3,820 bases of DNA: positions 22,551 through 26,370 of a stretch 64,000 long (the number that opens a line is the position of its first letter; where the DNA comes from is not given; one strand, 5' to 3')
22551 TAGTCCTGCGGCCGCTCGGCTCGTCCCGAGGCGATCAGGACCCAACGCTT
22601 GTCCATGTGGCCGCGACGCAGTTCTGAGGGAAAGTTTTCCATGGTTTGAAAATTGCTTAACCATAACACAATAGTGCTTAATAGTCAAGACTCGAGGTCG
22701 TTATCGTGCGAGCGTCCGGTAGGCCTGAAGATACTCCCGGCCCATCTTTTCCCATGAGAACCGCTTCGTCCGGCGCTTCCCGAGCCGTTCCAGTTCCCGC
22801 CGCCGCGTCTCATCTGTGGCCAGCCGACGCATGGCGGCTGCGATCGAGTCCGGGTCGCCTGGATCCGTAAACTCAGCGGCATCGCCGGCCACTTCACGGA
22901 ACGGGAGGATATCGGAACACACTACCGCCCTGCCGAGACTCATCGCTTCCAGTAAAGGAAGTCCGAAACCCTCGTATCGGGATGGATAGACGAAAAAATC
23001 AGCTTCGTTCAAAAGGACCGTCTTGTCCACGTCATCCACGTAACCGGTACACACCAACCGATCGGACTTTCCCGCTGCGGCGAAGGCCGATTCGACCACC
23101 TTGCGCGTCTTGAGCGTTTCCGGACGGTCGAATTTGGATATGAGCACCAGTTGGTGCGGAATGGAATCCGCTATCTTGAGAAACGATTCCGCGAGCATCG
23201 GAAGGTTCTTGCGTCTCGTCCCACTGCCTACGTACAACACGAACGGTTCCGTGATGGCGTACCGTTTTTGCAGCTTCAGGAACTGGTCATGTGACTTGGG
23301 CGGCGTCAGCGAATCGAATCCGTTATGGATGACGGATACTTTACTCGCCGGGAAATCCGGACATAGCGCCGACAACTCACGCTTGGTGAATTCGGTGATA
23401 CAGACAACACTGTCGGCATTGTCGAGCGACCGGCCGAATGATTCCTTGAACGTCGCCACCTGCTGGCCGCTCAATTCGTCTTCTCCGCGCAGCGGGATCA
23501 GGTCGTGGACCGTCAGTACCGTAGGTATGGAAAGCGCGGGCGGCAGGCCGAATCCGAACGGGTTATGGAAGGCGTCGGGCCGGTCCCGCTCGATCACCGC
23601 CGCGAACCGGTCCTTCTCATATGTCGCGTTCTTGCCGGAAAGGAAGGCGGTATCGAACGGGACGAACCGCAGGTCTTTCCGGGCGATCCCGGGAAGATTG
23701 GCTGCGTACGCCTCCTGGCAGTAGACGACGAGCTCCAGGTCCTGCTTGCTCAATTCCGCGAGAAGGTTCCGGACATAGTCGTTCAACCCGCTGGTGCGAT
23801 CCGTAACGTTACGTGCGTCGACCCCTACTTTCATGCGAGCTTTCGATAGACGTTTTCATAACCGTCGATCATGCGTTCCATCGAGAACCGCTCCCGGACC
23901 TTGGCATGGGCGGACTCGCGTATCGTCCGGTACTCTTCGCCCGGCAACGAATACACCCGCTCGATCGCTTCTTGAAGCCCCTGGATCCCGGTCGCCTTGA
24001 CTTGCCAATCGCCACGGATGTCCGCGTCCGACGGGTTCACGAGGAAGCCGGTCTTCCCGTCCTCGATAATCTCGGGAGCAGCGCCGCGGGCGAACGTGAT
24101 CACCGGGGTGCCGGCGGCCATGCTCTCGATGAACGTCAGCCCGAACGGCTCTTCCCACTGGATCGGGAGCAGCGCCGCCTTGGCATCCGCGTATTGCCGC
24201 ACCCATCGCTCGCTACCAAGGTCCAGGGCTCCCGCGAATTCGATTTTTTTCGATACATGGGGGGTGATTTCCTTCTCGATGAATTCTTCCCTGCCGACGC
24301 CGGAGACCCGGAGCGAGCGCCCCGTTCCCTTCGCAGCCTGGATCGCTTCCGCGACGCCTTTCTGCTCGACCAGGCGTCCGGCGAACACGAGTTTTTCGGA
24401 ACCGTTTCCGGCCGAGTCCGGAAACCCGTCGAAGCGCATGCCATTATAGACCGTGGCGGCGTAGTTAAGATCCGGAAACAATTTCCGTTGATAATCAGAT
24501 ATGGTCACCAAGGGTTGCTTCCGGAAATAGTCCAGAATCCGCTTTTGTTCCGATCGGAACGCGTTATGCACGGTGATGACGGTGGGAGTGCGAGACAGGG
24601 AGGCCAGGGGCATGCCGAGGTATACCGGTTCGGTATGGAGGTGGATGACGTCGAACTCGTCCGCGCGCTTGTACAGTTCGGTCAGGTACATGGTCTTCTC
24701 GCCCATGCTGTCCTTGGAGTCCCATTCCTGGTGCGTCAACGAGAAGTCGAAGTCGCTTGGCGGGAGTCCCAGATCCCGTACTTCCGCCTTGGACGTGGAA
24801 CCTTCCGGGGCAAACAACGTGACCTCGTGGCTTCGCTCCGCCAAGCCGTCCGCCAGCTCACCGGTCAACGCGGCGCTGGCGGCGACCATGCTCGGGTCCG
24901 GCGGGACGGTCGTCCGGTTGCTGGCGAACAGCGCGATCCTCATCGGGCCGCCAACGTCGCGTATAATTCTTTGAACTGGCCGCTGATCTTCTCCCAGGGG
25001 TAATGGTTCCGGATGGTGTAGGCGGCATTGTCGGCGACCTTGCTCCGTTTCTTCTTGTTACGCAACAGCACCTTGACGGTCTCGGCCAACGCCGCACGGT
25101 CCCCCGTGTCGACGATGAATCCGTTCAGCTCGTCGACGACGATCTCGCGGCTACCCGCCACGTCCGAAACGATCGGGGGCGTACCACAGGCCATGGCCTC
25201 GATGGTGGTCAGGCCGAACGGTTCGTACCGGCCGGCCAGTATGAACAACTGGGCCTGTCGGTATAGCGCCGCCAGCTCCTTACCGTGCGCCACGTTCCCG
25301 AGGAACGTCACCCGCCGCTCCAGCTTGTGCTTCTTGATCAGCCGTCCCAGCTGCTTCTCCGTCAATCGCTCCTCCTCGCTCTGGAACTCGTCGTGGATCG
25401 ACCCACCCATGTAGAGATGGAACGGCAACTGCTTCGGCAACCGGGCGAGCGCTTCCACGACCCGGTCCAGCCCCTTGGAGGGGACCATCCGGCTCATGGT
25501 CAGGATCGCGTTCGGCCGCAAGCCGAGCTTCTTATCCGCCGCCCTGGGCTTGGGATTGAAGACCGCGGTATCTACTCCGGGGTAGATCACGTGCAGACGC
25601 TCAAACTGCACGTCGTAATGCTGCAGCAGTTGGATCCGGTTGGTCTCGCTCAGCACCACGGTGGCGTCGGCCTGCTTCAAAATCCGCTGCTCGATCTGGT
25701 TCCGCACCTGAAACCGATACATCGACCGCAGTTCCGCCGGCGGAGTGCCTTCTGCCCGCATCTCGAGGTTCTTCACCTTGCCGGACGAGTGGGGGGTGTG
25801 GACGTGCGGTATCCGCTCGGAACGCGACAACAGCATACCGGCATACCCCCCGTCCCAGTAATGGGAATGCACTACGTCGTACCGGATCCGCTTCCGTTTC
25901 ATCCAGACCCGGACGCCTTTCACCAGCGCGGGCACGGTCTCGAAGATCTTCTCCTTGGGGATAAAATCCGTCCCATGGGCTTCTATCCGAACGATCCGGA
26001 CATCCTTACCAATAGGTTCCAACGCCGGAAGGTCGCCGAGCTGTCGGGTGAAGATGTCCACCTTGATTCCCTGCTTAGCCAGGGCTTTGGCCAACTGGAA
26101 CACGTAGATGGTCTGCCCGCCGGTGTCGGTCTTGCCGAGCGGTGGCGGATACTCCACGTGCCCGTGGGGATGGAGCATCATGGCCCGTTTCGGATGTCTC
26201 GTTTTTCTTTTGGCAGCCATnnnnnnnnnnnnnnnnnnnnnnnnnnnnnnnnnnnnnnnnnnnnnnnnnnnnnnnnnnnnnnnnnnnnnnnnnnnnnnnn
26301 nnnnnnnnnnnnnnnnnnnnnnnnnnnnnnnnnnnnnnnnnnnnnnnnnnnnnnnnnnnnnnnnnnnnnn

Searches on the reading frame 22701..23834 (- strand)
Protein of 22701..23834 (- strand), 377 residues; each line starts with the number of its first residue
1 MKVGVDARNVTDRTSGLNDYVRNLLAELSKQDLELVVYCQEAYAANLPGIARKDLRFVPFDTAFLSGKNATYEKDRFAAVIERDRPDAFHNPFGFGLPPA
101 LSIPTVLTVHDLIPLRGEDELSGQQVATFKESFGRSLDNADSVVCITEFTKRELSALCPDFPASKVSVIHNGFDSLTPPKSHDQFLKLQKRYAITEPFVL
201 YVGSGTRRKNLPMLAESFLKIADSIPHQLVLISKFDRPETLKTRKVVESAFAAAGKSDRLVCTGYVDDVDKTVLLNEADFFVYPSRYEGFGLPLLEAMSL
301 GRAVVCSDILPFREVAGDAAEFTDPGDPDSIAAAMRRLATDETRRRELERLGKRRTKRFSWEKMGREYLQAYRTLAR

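Call 7: search_protein_families(library=pfam, proteins=[window:22701-23834:-], max_evalue=0.001)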
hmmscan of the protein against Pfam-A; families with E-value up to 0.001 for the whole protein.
window:22701-23834:- (377 aa): 5 families
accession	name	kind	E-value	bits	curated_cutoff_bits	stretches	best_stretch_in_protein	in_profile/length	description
PF00534.26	Glycos_transf_1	-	3.8e-25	88.8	26.4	1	195-353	14-170/172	Glycosyl transferases group 1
PF13692.12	Glyco_trans_1_4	-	1.9e-23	83.7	27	1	197-341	2-142/142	Glycosyl transferases group 1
PF13439.12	Glyco_transf_4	-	6.2e-17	62.6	28.5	1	15-174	2-167/170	Glycosyltransferase Family 4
PF13579.12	Glyco_trans_4_4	-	2.1e-11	44.8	29.7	1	16-172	2-158/158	Glycosyl transferase 4-like domain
PF20706.3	GT4-conflict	-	5.7e-07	29.3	26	1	137-308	144-312/385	Family 4 Glycosyltransferase in conflict systems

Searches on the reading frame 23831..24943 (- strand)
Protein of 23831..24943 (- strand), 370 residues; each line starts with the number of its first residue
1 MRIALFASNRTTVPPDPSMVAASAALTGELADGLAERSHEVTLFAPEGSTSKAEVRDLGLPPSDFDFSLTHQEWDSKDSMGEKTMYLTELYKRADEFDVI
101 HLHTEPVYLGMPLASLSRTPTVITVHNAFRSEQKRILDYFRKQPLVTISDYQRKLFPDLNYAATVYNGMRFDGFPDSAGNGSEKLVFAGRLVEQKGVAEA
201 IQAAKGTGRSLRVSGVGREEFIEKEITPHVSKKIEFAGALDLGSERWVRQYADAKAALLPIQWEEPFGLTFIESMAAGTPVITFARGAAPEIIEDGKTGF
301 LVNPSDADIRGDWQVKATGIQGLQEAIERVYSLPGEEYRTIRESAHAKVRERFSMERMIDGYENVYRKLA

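Call 7: search_protein_families(library=pfam, proteins=[window:23831-24943:-], max_evalue=0.001)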
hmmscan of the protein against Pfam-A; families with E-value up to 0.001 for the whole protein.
window:23831-24943:- (370 aa): 5 families
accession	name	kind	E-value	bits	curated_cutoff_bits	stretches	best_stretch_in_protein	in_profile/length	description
PF00534.26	Glycos_transf_1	-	1.9e-22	80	26.4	1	181-308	14-146/172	Glycosyl transferases group 1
PF13692.12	Glyco_trans_1_4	-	1.9e-20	74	27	1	184-308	3-130/142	Glycosyl transferases group 1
PF13439.12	Glyco_transf_4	-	1.3e-11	45.2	28.5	1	28-143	9-118/170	Glycosyltransferase Family 4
PF13579.12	Glyco_trans_4_4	-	7.9e-10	39.7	29.7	1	27-135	7-111/158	Glycosyl transferase 4-like domain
PF20706.3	GT4-conflict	-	0.00086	18.8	26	0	181-331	196-355/385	Family 4 Glycosyltransferase in conflict systems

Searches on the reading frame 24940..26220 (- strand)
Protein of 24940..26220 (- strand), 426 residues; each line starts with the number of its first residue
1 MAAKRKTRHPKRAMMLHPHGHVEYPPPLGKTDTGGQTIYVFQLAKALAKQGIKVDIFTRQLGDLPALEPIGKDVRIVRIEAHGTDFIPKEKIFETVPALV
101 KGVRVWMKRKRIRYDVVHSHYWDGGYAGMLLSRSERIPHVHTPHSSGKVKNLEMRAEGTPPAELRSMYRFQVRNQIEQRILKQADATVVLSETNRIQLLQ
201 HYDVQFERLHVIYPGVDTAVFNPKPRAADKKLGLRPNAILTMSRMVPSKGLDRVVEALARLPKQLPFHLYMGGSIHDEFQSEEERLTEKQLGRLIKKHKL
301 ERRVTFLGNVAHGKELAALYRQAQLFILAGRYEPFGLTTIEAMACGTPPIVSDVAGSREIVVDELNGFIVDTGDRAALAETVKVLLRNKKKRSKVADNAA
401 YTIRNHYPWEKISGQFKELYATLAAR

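Call 7: search_protein_families(library=pfam, proteins=[window:24940-26220:-], max_evalue=0.001)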
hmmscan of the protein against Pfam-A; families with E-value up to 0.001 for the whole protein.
window:24940-26220:- (426 aa): 8 families
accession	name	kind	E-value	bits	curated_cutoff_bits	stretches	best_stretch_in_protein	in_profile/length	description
PF00534.26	Glycos_transf_1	-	7.8e-38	130.1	26.4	1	234-399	13-169/172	Glycosyl transferases group 1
PF13439.12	Glyco_transf_4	-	5.7e-32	111.5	28.5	1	34-219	2-169/170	Glycosyltransferase Family 4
PF13692.12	Glyco_trans_1_4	-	6.9e-29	101.4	27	1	238-388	3-142/142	Glycosyl transferases group 1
PF13579.12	Glyco_trans_4_4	-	7e-23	82.2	29.7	1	34-215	1-158/158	Glycosyl transferase 4-like domain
PF20706.3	GT4-conflict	-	1.5e-19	70.7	26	1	124-412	93-381/385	Family 4 Glycosyltransferase in conflict systems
PF13477.12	Glyco_trans_4_2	-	3.7e-08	34.1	23.4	1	37-146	10-109/139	Glycosyl transferase 4-like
PF13524.12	Glyco_trans_1_2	-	4.9e-07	30.2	25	1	289-413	27-139/144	Glycosyl transferase-like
PF08323.17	Glyco_transf_5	-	2.1e-05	24.8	22.7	1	32-197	14-223/239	Starch synthase catalytic domain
